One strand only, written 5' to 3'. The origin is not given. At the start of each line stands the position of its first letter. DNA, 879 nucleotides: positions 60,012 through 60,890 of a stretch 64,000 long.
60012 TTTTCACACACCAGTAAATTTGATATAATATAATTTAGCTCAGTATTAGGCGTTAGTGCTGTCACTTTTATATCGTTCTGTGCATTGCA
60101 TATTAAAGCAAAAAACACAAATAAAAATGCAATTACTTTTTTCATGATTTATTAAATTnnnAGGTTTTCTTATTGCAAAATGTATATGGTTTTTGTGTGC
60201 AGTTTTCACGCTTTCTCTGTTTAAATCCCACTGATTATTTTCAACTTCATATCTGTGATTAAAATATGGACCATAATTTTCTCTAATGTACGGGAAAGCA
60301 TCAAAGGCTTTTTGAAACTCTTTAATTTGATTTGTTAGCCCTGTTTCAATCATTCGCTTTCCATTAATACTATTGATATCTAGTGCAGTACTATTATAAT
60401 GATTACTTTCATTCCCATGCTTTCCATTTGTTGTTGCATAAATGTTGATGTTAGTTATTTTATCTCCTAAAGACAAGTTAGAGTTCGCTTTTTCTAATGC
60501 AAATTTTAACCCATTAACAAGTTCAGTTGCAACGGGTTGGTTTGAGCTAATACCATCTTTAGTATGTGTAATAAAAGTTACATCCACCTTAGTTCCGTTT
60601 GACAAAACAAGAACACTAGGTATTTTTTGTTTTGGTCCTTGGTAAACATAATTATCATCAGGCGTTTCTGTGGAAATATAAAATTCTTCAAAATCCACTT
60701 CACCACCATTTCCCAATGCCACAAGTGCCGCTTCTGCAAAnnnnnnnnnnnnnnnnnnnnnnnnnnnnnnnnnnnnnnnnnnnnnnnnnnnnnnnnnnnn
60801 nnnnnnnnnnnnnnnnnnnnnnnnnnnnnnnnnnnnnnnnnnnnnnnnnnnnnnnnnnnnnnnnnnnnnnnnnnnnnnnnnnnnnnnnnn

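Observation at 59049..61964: AT-rich three-gene island: lipoprotein with peptidoglycan-peptidase-like C-terminus plus two exported small proteins (candidate toxin/immunity-like module)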

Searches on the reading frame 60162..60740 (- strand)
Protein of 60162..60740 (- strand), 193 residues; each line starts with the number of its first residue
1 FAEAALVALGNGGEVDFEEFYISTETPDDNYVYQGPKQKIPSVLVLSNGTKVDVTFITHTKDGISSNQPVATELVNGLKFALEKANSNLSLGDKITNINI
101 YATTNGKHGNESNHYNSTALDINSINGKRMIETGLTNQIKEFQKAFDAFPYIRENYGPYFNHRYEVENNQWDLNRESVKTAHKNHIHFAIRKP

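Call 22: find_homologous_proteins(query=window:60162-60740:-, max_evalue=0.01)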
Query seq(193 aa) (193 aa): 14 proteins with E <= 0.01 among 154 candidates.
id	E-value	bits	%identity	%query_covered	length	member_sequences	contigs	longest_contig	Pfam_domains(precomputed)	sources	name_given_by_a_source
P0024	6.0e-69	250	62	99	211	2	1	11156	-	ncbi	-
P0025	2.6e-67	244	63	99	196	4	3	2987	-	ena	-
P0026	1.4e-65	239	60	99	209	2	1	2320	-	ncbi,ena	-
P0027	2.4e-65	238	62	99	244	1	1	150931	-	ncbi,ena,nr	ncbi:MAG: hypothetical protein P8K77_01585 [Polaribacter sp.]|nr:hypothetical protein [Polaribacter 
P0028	3.3e-65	237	91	61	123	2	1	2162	-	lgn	-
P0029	4.3e-65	237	57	99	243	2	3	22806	-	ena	-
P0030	4.9e-64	234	64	92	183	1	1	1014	-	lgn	-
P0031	7.1e-61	223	57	99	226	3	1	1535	-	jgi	-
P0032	2.0e-60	222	56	99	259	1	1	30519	-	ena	-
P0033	5.6e-58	214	57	93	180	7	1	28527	-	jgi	-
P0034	2.0e-56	209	54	99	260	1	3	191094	-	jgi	-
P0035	1.6e-50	190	64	77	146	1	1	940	-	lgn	-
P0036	4.8e-49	185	52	94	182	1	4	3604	-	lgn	-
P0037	3.7e-46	175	59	72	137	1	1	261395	-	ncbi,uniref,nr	ncbi:hypothetical protein [Ekhidna lutea]|uniref:hypothetical protein n=1 Tax=Ekhidna lutea TaxID=44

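Call 24: find_encoding_contigs(protein=P0027, flank=8000, max_places=2)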
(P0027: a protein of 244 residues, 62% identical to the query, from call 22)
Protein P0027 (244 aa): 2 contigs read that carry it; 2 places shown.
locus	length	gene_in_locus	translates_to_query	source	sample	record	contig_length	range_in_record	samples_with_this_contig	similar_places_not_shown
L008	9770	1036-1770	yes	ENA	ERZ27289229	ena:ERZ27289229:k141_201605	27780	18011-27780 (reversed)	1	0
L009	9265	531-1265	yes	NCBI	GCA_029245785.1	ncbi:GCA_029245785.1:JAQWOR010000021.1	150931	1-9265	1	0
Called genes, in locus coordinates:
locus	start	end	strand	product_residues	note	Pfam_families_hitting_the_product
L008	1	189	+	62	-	?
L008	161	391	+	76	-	-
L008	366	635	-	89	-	-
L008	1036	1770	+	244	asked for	-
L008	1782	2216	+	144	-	-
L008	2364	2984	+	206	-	PF04402:SIMPL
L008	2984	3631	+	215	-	-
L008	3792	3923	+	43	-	-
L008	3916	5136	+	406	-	PF17116:T9SS_plug_1st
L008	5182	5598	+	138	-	PF04379:DUF525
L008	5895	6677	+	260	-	-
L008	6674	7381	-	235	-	PF05742:TANGO2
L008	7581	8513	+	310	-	PF00171:Aldedh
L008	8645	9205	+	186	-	PF00171:Aldedh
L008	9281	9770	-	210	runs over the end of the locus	PF02527:GidB, PF13847:Methyltransf_31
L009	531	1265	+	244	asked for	-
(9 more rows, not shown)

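Call 25: find_encoding_contigs(protein=P0034, flank=8000, max_places=2)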
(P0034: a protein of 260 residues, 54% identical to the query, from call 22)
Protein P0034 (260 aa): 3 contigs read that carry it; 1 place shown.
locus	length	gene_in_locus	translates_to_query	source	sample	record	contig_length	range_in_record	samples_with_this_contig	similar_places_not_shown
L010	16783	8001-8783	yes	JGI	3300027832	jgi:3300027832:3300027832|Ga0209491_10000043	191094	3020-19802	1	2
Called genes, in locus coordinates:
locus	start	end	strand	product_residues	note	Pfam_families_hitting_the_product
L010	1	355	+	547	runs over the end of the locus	-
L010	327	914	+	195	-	-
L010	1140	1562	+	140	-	-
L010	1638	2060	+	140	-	-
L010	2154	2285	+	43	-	-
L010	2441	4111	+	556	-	-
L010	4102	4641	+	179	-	-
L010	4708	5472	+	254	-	-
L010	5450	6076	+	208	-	-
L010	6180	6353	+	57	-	-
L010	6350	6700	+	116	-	-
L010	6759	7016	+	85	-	-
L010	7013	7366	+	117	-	-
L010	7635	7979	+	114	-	-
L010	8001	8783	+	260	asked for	-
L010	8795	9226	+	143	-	-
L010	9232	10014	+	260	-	-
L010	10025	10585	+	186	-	-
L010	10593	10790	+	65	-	-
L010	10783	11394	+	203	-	-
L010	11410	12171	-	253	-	-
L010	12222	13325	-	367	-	PF00817:IMS, PF11798:IMS_HHH (weak), PF11799:IMS_C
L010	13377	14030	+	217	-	PF01118:Semialdhyde_dh (weak), PF13460:NAD_binding_10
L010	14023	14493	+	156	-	PF01928:CYTH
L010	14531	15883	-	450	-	PF00289:Biotin_carb_N, PF02222:ATP-grasp, PF02786:CPSase_L_D2, PF07478:Dala_Dala_lig_C, PF02785:Biotin_carb_C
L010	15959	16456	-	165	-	PF00364:Biotin_lipoyl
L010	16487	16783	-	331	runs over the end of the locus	PF00108:Thiolase_N (weak), PF08545:ACP_syn_III, PF08541:ACP_syn_III_C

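Call 37: predict_structure(alignment_id=A2)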
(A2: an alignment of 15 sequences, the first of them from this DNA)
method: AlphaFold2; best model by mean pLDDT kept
length: 193 residues; sequences in the alignment: 15
mean_pLDDT: 78.0   pTM: 0.77
mean pLDDT of the five models: 78.0, 77.0, 75.7, 75.7, 74.7
residues with pLDDT >= 90: 75; 70-90: 63; 50-70: 29; < 50: 26
segments of 3 or more residues with pLDDT < 50: 1-8, 13-25
pLDDT, mean of each block of 10 residues (from residue 1): 43 37 49 77 93 86 77 91 97 96 61 66 94 94 91 88 78 76 88 74
secondary structure, 60 per line:
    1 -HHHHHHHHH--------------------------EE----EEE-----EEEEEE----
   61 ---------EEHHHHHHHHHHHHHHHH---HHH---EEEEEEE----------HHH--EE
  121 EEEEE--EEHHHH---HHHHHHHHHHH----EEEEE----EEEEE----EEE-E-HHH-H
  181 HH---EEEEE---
elements in order: H2-10 E43-45 E51-56 H72-87 E97-103 E119-125 H130-133 H137-147 E152-156 E161-165 E170-172 E186-190
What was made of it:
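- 60162..60683 (-): C-terminal toxin domain (aa 428-601), an LAS / Hedgehog-DD-peptidase-like zinc peptidase and presumed peptidoglycan peptidase. AF2 model with pLDDT 78 and pTM 0.77 (call 37).
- On LAS / Peptidase M15-like zinc peptidase (Hedgehog/DD-peptidase fold): The model has pLDDT 78 (call 37).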

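Call 40: fold_search(model_id=the predicted structure, library=pdb)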
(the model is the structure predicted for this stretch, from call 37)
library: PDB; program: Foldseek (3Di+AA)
matches with E <= 10: 206; with E <= 0.001: 0
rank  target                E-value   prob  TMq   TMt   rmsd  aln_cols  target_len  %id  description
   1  2wfr                  1.8e-03  1.00  0.39  0.44   7.2       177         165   16  Crystal structure of the N-terminal signalling domain of human Dhh with calcium (released 2009-06-30)
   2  3ho5_H                2.0e-03  1.00  0.38  0.46   6.1       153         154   14  Crystal structure of Hedgehog-interacting protein (HHIP) and Sonic hedgehog (SHH) complex (released 2009-06-23)
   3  2wfq                  2.2e-03  0.99  0.39  0.44   7.1       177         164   16  Crystal structure of the N-terminal signalling domain of human Dhh without calcium (released 2009-06-30)
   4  3d1m_B                2.9e-03  1.00  0.38  0.47   6.1       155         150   13  Crystal Structure of Sonic Hedgehog Bound to the third FNIII domain of CDO (released 2008-09-23)
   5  6dmy_B                3.4e-03  0.99  0.39  0.48   7.1       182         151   14  Cryo-EM structure of human Ptch1 and ShhN complex (released 2018-07-11)
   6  3n1f_B                3.4e-03  0.97  0.36  0.43   7.7       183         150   15  Crystal Structure of IhhN bound to CDOFn3 (released 2010-06-02)
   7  2wg3_A                4.4e-03  0.99  0.39  0.47   7.2       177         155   16  Crystal structure of the complex between human hedgehog-interacting protein HIP and desert hedgehog without calcium (released 2009-06-30)
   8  3m1n_B                4.9e-03  0.99  0.39  0.44   7.4       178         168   13  Crystal structure of Human Sonic Hedgehog N-terminal domain (released 2010-03-16)
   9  4c4n_A                5.2e-03  0.99  0.38  0.47   6.1       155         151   14  Crystal structure of the Sonic Hedgehog-heparin complex (released 2013-10-02)
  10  6e1h_C                5.2e-03  0.99  0.38  0.44   6.1       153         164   14  Structure of 2:1 human Ptch1-Shh-N complex (released 2018-08-29)
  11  2wfx_A                5.6e-03  0.99  0.38  0.46   6.1       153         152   17  Crystal structure of the complex between human hedgehog-interacting protein HIP and Sonic Hedgehog in the presence of  (released 2009-06-30)
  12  3d1m_A                5.9e-03  0.99  0.37  0.47   6.2       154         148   14  Crystal Structure of Sonic Hedgehog Bound to the third FNIII domain of CDO (released 2008-09-23)
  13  3n1f_A                8.5e-03  0.99  0.38  0.46   6.1       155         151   12  Crystal Structure of IhhN bound to CDOFn3 (released 2010-06-02)
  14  2wg3_B                1.1e-02  0.96  0.37  0.46   7.5       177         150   17  Crystal structure of the complex between human hedgehog-interacting protein HIP and desert hedgehog without calcium (released 2009-06-30)
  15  6oev_C                1.9e-02  0.77  0.38  0.43  13.5       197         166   15  Structure of human Patched1 in complex with native Sonic Hedgehog (released 2019-04-17)
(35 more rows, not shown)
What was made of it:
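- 60162..60683 (-): The top 15 PDB fold hits are all Hedgehog N-terminal domains, probability 0.77-1.0, TM 0.36-0.48 (call 40).
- On LAS / Peptidase M15-like zinc peptidase (Hedgehog/DD-peptidase fold): The top 15 PDB hits are all Hedgehog-N with probability 0.77-1.0, but E is about 2e-3 and TM is 0.36-0.48 (call 40).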

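Call 42: search_solved_structures(query=A2, max_evalue=10, show_alignments=3)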
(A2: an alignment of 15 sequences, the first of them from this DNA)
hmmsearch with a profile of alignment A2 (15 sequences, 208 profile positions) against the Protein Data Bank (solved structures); distinct sequences matched with E-value up to 10: 1.
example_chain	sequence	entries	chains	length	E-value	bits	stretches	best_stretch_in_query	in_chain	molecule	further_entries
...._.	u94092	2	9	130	4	10.1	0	162-180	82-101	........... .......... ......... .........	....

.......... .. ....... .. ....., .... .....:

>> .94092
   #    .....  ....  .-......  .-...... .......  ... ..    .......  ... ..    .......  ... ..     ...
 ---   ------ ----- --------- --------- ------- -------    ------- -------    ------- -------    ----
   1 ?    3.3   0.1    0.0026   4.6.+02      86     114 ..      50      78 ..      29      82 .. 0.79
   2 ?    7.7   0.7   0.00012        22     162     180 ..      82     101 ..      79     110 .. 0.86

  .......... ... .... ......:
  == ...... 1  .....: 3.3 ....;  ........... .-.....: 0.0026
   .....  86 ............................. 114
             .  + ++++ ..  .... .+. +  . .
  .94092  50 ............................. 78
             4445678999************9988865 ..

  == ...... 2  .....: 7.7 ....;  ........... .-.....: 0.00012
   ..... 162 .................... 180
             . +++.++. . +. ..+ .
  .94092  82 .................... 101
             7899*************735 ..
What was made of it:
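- On LAS / Peptidase M15-like zinc peptidase (Hedgehog/DD-peptidase fold): The PDB profile search finds nothing (call 42).
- A profile of the family finds nothing in PDB sequences (call 42).
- Tried and rejected: A profile of the C-terminal family against PDB sequences found nothing (call 42).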

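Call 63: search_protein_families(library=pfam, proteins=[L010:327-914:+, L010:4102-4641:+, L010:2441-4111:+], max_evalue=0.01)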
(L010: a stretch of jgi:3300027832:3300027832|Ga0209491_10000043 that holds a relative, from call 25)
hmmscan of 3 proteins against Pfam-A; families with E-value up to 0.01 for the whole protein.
L010:327-914:+ (195 aa): 0 families

L010:4102-4641:+ (179 aa): 0 families

L010:2441-4111:+ (556 aa): 1 family
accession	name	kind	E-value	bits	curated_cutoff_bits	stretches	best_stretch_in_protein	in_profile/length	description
PF10263.15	SprT-like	-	0.0029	17.9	25.6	0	383-436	27-79/108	SprT-like family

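Call 82: search_protein_families(library=pfam, alignment_id=A2, max_evalue=10)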
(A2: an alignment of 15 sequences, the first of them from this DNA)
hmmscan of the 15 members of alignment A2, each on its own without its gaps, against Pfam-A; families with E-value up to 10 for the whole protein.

A. member 1, seq(193 aa): 2 families
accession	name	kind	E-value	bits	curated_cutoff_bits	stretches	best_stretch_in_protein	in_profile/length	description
PF19087.6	DUF5776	-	0.046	14.3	27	1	28-64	13-49/67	Domain of unknown function (DUF5776)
PF06904.17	Extensin-like_C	-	0.16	12.6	25.4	1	95-127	80-115/176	Extensin-like protein C-terminus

B. families by the number of members that match (of 15 scanned): 12 families
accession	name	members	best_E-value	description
PF13539.11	Peptidase_M15_4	7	0.0064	D-alanyl-D-alanine carboxypeptidase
PF08291.16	Peptidase_M15_3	6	6.5e-05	Peptidase M15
PF02557.22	VanY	3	0.0053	D-alanyl-D-alanine carboxypeptidase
PF06904.17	Extensin-like_C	3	0.019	Extensin-like protein C-terminus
PF20234.3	DUF6591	1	0.012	Family of unknown function (DUF6591)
PF12652.12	CotJB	1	0.013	CotJB protein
PF19087.6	DUF5776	1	0.046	Domain of unknown function (DUF5776)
PF04738.18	Lant_dehydr_N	1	0.056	Lantibiotic dehydratase, N terminus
PF10379.14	nec1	1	0.057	Virulence protein nec1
PF08702.15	Fib_alpha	1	0.12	Fibrinogen alpha/beta chain family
PF18652.6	Adhesin_P1_N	1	0.13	Adhesin P1 N-terminal domain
PF18713.7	DUF5645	1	0.16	Domain of unknown function (DUF5645)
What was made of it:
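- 60162..60683 (-): Sub-threshold Peptidase_M15_3, M15_4 and VanY hits occur in 3-7 of 15 family members (call 82).
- Only some relatives do, and those hits are below the curated thresholds (call 82). The C-terminus resembles DD/LD-peptidases (calls 40, 82).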

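Call 85: fold_search(model_id=the predicted structure, library=viral)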
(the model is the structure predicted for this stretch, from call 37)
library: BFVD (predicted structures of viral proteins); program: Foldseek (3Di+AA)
matches with E <= 10: 240; with E <= 0.001: 0
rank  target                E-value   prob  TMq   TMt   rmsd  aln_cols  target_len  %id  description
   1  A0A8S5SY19            8.9e-03  0.98  0.37  0.46   6.4       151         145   18  Sonic hedgehog protein, Cell adhesion Protein-Protein Complex, Autocatalytic cleavage.7A (Fragment) [Microviridae sp. ctoGr7]
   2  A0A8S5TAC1            3.8e-02  0.66  0.28  0.26   5.8       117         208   15  ARB-07466-like C-terminal domain-containing protein [Podoviridae sp. ctrfz10]
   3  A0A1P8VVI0            8.9e-02  0.77  0.29  0.06   4.9        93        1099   18  (no name in the UniProt tables at hand)
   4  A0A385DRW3            9.5e-02  0.85  0.38  0.29   5.4       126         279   13  (no name in the UniProt tables at hand)
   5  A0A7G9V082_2          1.1e-01  0.33  0.37  0.10  21.8       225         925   17  Tape measure protein [Mycobacterium phage Rope]
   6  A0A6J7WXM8            1.4e-01  0.16  0.27  0.07  13.2       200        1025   14  Protein Gp5, N-terminal OB-fold domain containing protein [uncultured Caudovirales phage]
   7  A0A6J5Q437            1.5e-01  0.14  0.22  0.12   9.8       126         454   18  Uncharacterized protein [uncultured Caudovirales phage]
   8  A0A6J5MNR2            1.6e-01  0.44  0.31  0.37   6.1       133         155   14  Uncharacterized protein [uncultured Caudovirales phage]
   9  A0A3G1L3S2            1.8e-01  0.75  0.27  0.04   3.4        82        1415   20  Putative tail tape measure protein [Synechococcus phage S-CBWM1]
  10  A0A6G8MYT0            1.8e-01  0.06  0.14  0.15  19.4       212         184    8  Acyl-CoA N-acyltransferase [Cedratvirus kamchatka]
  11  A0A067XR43            2.5e-01  0.30  0.29  0.09   8.8       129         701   12  (no name in the UniProt tables at hand)
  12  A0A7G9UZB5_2          3.6e-01  0.15  0.33  0.07  18.0       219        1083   13  Tape measure protein [Gordonia Phage Sephiroth]
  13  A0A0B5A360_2          3.8e-01  0.35  0.28  0.06   8.3       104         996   12  Tape measure protein [Mycobacterium phage Cosmo]
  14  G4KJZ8                4.8e-01  0.06  0.23  0.12  22.5       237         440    8  (no name in the UniProt tables at hand)
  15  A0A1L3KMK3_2          5.1e-01  0.05  0.13  0.05  12.1       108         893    7  Uncharacterized protein (Fragment) [Beihai picorna-like virus 109]
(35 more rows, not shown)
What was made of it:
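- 60162..60683 (-): The top BFVD hit is hedgehog-like, followed by M15 lysins (call 85).
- On LAS / Peptidase M15-like zinc peptidase (Hedgehog/DD-peptidase fold): BFVD gives the same picture (call 85).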

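Call 87: find_related_loci(query=A2, collection=metagenome_contigs, flank=4000)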
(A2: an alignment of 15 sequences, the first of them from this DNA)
Query A2 (193 aa) in metagenome_contigs; peptide patterns used: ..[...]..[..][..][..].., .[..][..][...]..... (x = any residue, [..] = any of these).
108 stretches matched a pattern; 53 encode a relative of the query (tblastn E <= 1e-3); 53 distinct loci.
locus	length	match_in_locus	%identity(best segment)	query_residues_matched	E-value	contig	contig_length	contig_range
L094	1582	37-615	65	1-192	4e-84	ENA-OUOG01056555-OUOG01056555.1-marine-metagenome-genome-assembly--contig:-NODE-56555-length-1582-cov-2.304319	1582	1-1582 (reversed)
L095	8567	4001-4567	66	1-192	9e-78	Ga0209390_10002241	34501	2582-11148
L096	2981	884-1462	63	1-192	1e-78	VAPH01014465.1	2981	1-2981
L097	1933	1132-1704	63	1-187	2e-78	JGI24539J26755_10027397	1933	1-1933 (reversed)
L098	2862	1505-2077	61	1-192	2e-76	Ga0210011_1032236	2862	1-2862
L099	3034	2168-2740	61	1-192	4e-76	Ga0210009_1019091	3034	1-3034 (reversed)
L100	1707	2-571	64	5-192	4e-78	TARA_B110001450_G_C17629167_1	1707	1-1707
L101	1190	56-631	64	1-192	4e-80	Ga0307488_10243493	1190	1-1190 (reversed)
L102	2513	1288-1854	59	1-192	3e-74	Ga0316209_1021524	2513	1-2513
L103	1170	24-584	60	1-191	6e-75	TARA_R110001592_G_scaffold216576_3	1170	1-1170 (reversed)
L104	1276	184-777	57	1-192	4e-73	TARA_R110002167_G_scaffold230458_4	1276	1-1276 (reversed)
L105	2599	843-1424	57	1-192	2e-69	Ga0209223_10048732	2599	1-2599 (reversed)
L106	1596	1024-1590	54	1-192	8e-69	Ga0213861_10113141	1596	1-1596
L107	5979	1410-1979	54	1-192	1e-65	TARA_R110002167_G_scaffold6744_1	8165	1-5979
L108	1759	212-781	57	1-192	8e-66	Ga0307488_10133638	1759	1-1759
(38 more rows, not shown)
